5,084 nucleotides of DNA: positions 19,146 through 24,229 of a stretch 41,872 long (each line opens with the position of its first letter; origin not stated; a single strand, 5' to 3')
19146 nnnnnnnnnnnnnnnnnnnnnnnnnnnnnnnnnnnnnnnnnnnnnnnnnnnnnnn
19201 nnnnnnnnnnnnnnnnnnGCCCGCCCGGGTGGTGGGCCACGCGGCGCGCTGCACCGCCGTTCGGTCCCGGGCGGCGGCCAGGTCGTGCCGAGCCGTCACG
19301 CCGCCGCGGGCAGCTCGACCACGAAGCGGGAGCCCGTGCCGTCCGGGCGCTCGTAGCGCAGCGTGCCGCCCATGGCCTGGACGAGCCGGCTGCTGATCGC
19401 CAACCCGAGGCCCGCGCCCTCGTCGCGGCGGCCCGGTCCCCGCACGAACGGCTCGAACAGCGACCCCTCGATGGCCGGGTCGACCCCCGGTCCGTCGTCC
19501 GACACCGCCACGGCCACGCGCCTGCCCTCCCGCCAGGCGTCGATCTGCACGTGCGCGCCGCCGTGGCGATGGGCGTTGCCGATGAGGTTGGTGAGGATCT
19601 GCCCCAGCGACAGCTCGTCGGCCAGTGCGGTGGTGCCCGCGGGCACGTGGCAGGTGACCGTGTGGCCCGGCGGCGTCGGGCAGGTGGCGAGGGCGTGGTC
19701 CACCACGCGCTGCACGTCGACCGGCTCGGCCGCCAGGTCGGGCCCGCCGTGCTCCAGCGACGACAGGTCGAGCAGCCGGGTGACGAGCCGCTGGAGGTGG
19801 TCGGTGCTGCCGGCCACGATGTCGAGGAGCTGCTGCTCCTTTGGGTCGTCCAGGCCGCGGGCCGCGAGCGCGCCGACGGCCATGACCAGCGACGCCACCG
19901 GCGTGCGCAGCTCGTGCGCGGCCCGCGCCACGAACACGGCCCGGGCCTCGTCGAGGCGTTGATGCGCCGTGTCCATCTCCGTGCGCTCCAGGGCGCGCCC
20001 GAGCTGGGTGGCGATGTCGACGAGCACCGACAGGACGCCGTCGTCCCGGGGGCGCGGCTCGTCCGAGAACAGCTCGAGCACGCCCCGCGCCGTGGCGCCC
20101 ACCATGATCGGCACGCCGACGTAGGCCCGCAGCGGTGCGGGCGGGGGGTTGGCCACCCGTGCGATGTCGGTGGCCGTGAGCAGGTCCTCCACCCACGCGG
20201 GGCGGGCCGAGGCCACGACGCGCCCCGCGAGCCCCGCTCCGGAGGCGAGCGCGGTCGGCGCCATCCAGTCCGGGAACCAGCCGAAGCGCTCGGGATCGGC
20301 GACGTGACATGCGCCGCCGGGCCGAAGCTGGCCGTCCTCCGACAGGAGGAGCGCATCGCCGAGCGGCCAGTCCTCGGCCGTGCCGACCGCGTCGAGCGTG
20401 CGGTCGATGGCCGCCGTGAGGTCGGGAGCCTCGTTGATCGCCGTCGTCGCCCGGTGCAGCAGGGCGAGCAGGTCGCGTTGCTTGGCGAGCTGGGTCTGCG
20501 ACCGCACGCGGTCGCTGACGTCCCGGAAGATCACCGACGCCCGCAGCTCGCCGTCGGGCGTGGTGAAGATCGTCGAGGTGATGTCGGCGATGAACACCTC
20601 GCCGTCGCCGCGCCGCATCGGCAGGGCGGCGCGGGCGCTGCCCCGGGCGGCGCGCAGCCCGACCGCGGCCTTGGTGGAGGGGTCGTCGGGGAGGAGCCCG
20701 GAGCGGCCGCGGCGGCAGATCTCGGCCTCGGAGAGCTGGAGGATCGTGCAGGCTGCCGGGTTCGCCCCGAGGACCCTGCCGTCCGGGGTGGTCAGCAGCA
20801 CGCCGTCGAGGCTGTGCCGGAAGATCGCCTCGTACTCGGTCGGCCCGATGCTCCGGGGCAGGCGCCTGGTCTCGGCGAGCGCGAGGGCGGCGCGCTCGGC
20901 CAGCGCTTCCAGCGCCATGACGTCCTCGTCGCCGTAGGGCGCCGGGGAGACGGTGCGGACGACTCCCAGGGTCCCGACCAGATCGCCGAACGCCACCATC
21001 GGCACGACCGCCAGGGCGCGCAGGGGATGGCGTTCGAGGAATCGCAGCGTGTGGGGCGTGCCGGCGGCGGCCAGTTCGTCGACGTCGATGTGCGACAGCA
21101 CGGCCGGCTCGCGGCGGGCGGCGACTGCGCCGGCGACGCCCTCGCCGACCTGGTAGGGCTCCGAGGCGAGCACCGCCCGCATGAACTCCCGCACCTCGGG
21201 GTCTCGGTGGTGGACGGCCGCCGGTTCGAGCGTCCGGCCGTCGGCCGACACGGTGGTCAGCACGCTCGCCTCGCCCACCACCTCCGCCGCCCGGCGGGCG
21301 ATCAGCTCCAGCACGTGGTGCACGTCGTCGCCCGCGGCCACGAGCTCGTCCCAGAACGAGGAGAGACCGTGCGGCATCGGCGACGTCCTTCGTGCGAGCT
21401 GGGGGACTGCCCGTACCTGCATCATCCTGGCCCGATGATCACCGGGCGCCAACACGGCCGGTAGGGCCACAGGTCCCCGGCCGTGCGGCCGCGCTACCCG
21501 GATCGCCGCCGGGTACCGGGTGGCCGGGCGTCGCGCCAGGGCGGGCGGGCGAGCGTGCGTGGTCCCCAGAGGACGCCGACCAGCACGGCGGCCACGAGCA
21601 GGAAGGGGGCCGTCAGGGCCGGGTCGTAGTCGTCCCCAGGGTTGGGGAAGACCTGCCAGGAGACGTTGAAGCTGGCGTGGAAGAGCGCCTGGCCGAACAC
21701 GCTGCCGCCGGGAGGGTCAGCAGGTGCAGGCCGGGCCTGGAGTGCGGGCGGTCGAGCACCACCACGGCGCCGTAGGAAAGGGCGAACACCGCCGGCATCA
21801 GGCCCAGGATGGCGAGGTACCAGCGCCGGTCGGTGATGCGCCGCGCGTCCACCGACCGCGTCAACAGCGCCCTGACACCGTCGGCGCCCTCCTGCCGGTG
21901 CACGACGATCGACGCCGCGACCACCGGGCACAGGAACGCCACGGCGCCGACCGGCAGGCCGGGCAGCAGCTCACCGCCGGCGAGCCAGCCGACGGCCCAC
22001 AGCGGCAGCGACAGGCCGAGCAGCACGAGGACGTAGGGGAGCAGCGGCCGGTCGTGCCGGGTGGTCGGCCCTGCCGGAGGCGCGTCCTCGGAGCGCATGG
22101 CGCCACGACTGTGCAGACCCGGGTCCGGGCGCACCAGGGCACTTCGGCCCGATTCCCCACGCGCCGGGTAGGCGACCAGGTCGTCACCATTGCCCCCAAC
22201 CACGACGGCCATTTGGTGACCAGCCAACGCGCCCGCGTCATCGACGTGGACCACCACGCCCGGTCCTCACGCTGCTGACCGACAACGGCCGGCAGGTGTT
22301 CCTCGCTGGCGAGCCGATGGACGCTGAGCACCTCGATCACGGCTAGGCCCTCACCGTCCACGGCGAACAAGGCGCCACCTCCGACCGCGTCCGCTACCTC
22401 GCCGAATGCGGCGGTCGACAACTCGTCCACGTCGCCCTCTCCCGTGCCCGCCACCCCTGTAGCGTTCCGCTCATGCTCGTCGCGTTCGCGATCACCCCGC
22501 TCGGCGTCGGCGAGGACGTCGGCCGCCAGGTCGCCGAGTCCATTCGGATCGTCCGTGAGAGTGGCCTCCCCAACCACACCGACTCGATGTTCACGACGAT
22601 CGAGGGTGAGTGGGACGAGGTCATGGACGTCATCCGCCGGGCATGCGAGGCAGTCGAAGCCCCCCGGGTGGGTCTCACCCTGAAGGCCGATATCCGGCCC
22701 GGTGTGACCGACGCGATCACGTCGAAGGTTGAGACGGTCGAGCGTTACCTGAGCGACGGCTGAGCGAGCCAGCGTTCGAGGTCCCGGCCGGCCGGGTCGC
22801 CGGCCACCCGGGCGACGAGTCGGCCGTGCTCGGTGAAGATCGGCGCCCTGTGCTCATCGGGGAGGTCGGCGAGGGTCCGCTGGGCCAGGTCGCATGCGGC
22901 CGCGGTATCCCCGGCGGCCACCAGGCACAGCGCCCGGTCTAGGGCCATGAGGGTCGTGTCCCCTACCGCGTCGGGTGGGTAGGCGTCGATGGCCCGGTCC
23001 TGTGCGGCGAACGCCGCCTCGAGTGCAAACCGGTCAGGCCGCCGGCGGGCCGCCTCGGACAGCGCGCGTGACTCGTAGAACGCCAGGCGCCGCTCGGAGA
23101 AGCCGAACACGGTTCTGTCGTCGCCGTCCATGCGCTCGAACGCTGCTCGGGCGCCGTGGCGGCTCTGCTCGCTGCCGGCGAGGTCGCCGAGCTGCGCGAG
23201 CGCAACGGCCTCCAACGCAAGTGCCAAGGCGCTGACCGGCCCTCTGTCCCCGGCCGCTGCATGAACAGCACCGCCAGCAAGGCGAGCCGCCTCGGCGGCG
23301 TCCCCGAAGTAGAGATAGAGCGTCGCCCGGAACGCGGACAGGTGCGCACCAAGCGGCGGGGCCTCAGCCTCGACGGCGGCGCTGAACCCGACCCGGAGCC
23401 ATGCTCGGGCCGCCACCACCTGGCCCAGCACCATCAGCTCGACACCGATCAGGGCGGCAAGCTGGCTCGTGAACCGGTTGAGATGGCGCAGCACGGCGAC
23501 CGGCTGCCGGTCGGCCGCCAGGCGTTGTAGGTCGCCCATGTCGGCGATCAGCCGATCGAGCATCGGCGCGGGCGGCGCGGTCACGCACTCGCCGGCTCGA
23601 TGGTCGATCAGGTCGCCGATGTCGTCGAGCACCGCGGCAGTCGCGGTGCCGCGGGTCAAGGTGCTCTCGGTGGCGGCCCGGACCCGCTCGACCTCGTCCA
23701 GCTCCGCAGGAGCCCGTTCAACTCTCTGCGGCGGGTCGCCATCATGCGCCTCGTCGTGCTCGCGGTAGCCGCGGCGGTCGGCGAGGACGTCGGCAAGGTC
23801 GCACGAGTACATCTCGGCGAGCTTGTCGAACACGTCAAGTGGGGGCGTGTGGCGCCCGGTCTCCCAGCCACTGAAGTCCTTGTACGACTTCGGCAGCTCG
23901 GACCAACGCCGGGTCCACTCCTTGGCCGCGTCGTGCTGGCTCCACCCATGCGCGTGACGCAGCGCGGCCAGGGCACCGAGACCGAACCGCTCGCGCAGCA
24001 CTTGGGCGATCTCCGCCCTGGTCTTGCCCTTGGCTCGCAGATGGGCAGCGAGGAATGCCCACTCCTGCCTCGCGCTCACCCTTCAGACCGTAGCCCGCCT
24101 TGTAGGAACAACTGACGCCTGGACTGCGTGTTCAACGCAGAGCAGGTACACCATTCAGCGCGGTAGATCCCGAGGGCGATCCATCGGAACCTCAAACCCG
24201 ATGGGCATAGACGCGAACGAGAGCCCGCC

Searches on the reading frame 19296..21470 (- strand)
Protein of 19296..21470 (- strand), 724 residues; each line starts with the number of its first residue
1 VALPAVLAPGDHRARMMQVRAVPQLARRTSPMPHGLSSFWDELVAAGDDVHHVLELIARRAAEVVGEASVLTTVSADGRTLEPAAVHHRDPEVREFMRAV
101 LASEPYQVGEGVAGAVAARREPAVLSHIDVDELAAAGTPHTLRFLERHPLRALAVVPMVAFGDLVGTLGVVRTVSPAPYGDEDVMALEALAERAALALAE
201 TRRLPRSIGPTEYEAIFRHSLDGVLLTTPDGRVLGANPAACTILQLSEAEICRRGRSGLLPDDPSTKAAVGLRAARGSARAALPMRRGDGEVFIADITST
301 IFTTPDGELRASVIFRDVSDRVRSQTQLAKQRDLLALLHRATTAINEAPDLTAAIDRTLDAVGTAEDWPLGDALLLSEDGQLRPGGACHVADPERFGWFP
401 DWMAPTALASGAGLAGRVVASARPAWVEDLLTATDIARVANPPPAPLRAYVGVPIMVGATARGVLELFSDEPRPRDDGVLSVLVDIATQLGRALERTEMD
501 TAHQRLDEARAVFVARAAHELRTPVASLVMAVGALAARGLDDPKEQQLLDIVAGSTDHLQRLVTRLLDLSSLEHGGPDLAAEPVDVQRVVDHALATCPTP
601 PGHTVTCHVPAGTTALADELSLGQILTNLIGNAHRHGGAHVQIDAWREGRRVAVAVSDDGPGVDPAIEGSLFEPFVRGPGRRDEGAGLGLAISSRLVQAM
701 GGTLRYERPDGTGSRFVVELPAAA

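Call 40: search_protein_families(library=pfam, proteins=[window:19296-21470:-], max_evalue=0.001)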
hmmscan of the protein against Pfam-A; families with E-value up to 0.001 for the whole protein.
window:19296-21470:- (724 aa): 9 families
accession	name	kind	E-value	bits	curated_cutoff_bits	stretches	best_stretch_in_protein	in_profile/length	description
PF02518.31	HATPase_c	-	2.7e-23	82.9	26.4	1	618-723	2-110/111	Histidine kinase-, DNA gyrase B-, and HSP90-like ATPase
PF13185.12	GAF_2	-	4.1e-22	79.3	28.6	2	350-495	3-136/136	GAF domain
PF01590.32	GAF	-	9e-19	68.8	22.4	2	49-198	1-133/133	GAF domain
PF00512.31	HisKA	-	2.3e-14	53.6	26.9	1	510-575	2-66/66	His Kinase A (phospho-acceptor) domain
PF13492.12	GAF_3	-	1e-09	39.3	27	1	444-496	77-129/129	GAF domain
PF00989.32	PAS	-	1.4e-08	35.1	22.6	1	212-318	2-113/113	PAS fold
PF13581.12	HATPase_c_2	-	6.4e-07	29.9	27.4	1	619-708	33-116/127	Histidine kinase-like ATPase domain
PF13426.13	PAS_9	-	1.8e-06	28.6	27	1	222-320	2-103/103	PAS domain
PF13188.13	PAS_8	-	5.7e-06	26.5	21.8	1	213-255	3-46/65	PAS domain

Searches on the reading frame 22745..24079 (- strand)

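Call 38: search_protein_families(library=pfam, proteins=[window:22745-24079:-], max_evalue=0.001)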
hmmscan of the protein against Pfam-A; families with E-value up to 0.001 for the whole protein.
window:22745-24079:- (444 aa): 1 family
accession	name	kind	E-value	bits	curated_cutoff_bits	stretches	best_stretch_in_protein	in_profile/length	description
PF13560.12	HTH_31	-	0.00037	21.2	27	1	37-97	6-60/64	Helix-turn-helix domain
